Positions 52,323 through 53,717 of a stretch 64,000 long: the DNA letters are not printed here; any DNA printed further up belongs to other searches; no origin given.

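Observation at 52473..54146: Type II restriction-modification pair: C5-cytosine methyltransferase convergent with an HNH nuclease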

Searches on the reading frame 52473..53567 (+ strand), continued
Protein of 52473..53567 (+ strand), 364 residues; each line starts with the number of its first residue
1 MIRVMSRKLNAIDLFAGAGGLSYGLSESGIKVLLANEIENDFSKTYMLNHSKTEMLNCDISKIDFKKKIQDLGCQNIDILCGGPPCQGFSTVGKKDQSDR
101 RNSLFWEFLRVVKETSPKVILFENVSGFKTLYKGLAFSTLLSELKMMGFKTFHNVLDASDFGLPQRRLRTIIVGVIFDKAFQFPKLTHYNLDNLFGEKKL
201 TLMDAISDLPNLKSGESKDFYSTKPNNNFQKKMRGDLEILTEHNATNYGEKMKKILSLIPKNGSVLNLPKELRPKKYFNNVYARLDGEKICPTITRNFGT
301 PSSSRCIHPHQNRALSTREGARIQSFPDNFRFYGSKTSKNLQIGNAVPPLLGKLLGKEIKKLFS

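Call 52: find_encoding_contigs(protein=P0108, flank=10000, max_places=2)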
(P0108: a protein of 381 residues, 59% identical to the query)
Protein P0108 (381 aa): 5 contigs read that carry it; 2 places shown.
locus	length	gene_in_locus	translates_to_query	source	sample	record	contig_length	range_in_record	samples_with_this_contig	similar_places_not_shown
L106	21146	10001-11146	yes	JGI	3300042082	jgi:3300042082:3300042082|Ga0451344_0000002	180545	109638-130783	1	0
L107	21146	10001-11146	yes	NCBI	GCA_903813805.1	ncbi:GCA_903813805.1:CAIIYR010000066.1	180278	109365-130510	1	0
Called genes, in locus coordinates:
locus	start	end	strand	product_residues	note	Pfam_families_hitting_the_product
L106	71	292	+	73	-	-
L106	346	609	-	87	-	-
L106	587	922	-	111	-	-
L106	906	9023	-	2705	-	PF05860:TPS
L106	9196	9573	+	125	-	PF00665:rve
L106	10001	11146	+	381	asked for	PF00145:DNA_methylase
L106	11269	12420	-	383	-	PF01494:FAD_binding_3, PF05834:Lycopene_cycl (weak)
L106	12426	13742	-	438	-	PF01523:PmbA_TldD_1st, PF19290:PmbA_TldD_2nd, PF19289:PmbA_TldD_3rd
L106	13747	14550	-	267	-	PF21917:NMB0537_N (faint), PF00571:CBS, PF03471:CorC_HlyC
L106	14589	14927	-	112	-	PF03658:Ub-RnfH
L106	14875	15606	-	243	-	PF00977:His_biosynth, PF01207:Dus (faint)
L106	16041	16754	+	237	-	-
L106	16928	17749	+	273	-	-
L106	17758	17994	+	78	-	-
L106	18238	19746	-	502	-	PF13541:ChlI, PF00158:Sigma54_activat (weak), PF01078:Mg_chelatase, PF07728:AAA_5, PF00493:MCM (weak), PF13335:Mg_chelatase_C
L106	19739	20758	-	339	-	PF00814:TsaD, PF22521:HypF_C_2 (weak)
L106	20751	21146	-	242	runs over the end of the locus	PF00005:ABC_tran, PF12399:BCA_ABC_TP_C (weak)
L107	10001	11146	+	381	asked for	PF00145:DNA_methylase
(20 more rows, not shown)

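Call 53: find_encoding_contigs(protein=P0127, flank=10000, max_places=2)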
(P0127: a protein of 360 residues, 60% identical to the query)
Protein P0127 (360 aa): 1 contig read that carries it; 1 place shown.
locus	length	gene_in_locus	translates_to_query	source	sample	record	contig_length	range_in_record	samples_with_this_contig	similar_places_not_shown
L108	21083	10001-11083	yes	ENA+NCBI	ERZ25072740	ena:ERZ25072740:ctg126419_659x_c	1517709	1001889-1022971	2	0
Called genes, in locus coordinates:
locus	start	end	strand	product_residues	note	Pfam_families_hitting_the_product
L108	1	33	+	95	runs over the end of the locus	PF01909:NTP_transf_2 (weak), PF18765:Polbeta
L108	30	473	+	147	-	-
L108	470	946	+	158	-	PF01257:2Fe-2S_thioredx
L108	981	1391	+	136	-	-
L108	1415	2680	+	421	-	PF01512:Complex1_51K, PF10531:SLBB, PF22461:SLBB_2, PF10589:NADH_4Fe-4S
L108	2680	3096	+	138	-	PF08780:NTase_sub_bind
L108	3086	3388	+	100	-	PF18765:Polbeta (weak)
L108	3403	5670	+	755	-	PF13510:Fer2_4, PF10588:NADH-G_4Fe-4S_3, PF22117:Fer4_Nqo3, PF22151:Fer4_NDSU1 (weak), PF00384:Molybdopterin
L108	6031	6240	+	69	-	PF01402:RHH_1 (weak), PF19807:DUF6290 (weak)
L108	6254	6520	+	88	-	PF05016:ParE_toxin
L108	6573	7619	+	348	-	PF00146:NADHdh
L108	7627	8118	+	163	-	PF13183:Fer4_8 (faint), PF13534:Fer4_17 (faint), PF14697:Fer4_21 (faint), PF13237:Fer4_10, PF00037:Fer4 (weak), PF12838:Fer4_7, PF13187:Fer4_9, PF00037:Fer4, +5 more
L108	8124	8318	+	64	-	PF12088:DUF3565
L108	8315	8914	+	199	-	PF00499:Oxidored_q3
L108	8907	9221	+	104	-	PF00420:Oxidored_q2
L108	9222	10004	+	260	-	-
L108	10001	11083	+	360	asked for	PF00145:DNA_methylase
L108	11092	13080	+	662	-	PF00662:Proton_antipo_N, PF00361:Proton_antipo_M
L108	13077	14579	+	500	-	PF00361:Proton_antipo_M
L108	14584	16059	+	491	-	PF19530:Ndh2_N (weak), PF00361:Proton_antipo_M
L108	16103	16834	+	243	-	PF00194:Carb_anhydrase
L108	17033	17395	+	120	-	-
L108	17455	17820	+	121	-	-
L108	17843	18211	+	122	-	-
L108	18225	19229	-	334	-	PF00106:adh_short, PF01073:3Beta_HSD, PF01370:Epimerase, PF02719:Polysacc_synt_2, PF04321:RmlD_sub_bind, PF08659:KR (weak), PF16363:GDP_Man_Dehyd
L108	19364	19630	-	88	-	PF05016:ParE_toxin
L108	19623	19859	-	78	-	PF22180:RH3_dom (faint)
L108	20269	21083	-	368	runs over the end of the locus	PF13477:Glyco_trans_4_2 (weak), PF00534:Glycos_transf_1, PF13692:Glyco_trans_1_4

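Call 57: search_protein_families(library=pfam, proteins=[L105:8356-9057:+, L108:9222-10004:+, L105:7772-8356:+], max_evalue=1)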
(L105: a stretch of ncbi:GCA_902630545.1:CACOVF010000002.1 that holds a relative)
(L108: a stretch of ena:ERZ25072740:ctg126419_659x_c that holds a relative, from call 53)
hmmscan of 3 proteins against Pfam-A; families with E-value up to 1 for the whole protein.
L105:8356-9057:+ (233 aa): 0 families

L108:9222-10004:+ (260 aa): 0 families

L105:7772-8356:+ (194 aa): 1 family
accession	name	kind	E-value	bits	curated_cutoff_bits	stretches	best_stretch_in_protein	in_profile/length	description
PF01844.29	HNH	-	0.28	11.8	21.4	1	137-172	1-42/47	HNH endonuclease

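Call 58: search_solved_structures(query=L108:9222-10004:+, max_evalue=10)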
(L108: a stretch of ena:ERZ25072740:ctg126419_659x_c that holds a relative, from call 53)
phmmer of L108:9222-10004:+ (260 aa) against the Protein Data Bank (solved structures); distinct sequences matched with E-value up to 10: 1.
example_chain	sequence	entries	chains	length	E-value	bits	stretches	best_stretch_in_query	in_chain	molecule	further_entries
4v8m_BR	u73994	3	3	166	0.52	13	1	163-209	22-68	60S RIBOSOMAL PROTEIN L17, PUTATIVE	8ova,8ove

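Call 59: search_solved_structures(query=L105:8356-9057:+, max_evalue=10)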
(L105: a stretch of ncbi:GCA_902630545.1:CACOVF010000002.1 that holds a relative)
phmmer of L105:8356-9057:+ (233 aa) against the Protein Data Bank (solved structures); distinct sequences matched with E-value up to 10: 2.
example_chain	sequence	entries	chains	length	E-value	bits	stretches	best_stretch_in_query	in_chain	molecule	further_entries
2yga_A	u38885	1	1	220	0.37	13.6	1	111-160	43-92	ATP-DEPENDENT MOLECULAR CHAPERONE HSP82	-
2yge_A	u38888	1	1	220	1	12.2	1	111-146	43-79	ATP-DEPENDENT MOLECULAR CHAPERONE HSP82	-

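Call 60: search_protein_families(library=padloc, proteins=[L105:8356-9057:+, L108:9222-10004:+], max_evalue=0.1)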
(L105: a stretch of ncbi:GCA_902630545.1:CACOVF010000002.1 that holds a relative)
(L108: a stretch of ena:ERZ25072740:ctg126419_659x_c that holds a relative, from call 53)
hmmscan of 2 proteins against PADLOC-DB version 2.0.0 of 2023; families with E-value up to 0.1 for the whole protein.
L105:8356-9057:+ (233 aa): 0 families

L108:9222-10004:+ (260 aa): 0 families

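Call 69: find_homologous_proteins(query=L105:8356-9057:+, max_evalue=0.001)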
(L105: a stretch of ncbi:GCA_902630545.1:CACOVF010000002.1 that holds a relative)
Query L105:8356-9057:+ (233 aa): 52 proteins with E <= 0.001 among 1041 candidates.
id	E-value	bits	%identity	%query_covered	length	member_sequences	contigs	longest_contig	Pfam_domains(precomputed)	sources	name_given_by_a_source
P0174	9.3e-148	508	100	100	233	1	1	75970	-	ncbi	-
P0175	3.0e-145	500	98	100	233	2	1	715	-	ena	-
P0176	1.5e-144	497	98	100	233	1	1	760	-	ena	-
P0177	1.8e-144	497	98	100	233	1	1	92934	-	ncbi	-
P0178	8.3e-139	479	94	100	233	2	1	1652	-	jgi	-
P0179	9.7e-139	478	94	100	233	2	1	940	-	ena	-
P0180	1.5e-138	478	95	100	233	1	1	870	-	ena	-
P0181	5.6e-138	476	94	100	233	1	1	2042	-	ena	-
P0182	7.9e-137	472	93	100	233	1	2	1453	-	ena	-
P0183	2.0e-129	448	87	100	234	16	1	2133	-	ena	-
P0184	3.0e-126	438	86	100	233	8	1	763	-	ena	-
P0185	7.6e-118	410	81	100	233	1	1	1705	-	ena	-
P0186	1.9e-85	304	60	100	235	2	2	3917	-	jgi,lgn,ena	-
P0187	3.1e-63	231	48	97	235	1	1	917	-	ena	-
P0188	9.1e-60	220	48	97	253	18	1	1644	-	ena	-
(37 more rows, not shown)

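Call 72: search_solved_structures(query=A3, max_evalue=10, show_alignments=2)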
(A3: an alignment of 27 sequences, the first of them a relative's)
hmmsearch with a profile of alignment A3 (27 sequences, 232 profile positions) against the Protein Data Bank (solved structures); distinct sequences matched with E-value up to 10: 0.

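Call 77: predict_structure(alignment_id=A3)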
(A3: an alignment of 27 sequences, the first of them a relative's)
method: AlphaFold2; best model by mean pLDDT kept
length: 233 residues; sequences in the alignment: 27
mean_pLDDT: 91.5   pTM: 0.89
mean pLDDT of the five models: 91.5, 91.4, 91.4, 90.5, 88.9
residues with pLDDT >= 90: 183; 70-90: 46; 50-70: 4; < 50: 0
segments of 3 or more residues with pLDDT < 50: none
pLDDT, mean of each block of 10 residues (from residue 1): 92 96 95 95 97 96 92 84 95 96 92 87 80 85 93 94 91 95 95 85 81 94 95 88
secondary structure, 60 per line:
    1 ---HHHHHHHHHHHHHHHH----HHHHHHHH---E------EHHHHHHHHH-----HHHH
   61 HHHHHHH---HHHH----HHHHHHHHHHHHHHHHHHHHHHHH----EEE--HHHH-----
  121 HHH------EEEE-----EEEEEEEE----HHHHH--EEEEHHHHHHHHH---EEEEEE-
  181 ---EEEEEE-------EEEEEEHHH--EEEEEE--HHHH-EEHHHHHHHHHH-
elements in order: H4-19 H24-31 H43-51 H57-67 H71-74 H79-102 E107-109 H112-115 E130-133 E139-146 H151-155 E158-161 H162-170 E174-179 E184-189 E197-202 E208-213 H216-219 H223-232

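Call 79: fold_search(model_id=the predicted structure, library=pdb)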
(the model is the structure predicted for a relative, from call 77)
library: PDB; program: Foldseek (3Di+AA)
matches with E <= 10: 192; with E <= 0.001: 3
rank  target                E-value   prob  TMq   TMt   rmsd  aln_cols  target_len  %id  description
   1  2wcw_A                1.8e-04  1.00  0.38  0.63   4.3       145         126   12  1.6A resolution structure of Archaeoglobus fulgidus Hjc, a Holliday junction resolvase from an archaeal hyperthermophi (released 2009-03-24)
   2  4tkd_A                4.0e-04  1.00  0.34  0.57   4.9       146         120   14  Sulfolobus solfataricus HJC mutants (released 2015-08-12)
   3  4tkd_B                5.9e-04  1.00  0.35  0.61   4.5       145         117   14  Sulfolobus solfataricus HJC mutants (released 2015-08-12)
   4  2eo0_B                1.3e-03  1.00  0.36  0.62   4.0       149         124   15  Crystal Structure of Holliday Junction Resolvase ST1444 (released 2007-10-02)
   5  4tkd_C                1.5e-03  1.00  0.35  0.57   4.9       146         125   15  Sulfolobus solfataricus HJC mutants (released 2015-08-12)
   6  2eo0_A                2.2e-03  1.00  0.38  0.63   4.1       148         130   16  Crystal Structure of Holliday Junction Resolvase ST1444 (released 2007-10-02)
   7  4tkd_D                2.5e-03  1.00  0.32  0.56   5.2       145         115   16  Sulfolobus solfataricus HJC mutants (released 2015-08-12)
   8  9qcc_M                2.4e-02  0.98  0.32  0.20   6.3       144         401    8  Activated XauSPARDA filament assembly with bound dsDNA substrate (released 2025-12-17)
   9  2fco_B                6.4e-02  0.80  0.29  0.40   5.9       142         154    9  Crystal Structure of Bacillus stearothermophilus PrfA-Holliday Junction Resolvase (released 2006-11-21)
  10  8a4c_C                7.6e-02  0.38  0.23  0.26  13.0       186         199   11  Structure of human Rep15:Rab3B complex. (released 2022-08-10)
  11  9qcc_Y                8.1e-02  0.85  0.32  0.20   7.1       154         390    9  Activated XauSPARDA filament assembly with bound dsDNA substrate (released 2025-12-17)
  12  2ost_A                8.1e-02  0.77  0.28  0.41   9.9       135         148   11  The structure of a bacterial homing endonuclease : I-Ssp6803I (released 2007-03-20)
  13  9vx6_X                8.6e-02  0.92  0.37  0.24   5.9       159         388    9  Helical structure of gRNA-tDNA SPARDA complex (released 2026-01-14)
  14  1rzn_B                1.0e-01  0.54  0.30  0.43   6.5       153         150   10  Crystal Structure of Penicillin-binding protein-related factor A from Bacillus Subtilis. (released 2004-11-30)
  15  4ic1_D                1.1e-01  0.51  0.30  0.33   9.3       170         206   14  Crystal structure of SSO0001 (released 2013-01-16)
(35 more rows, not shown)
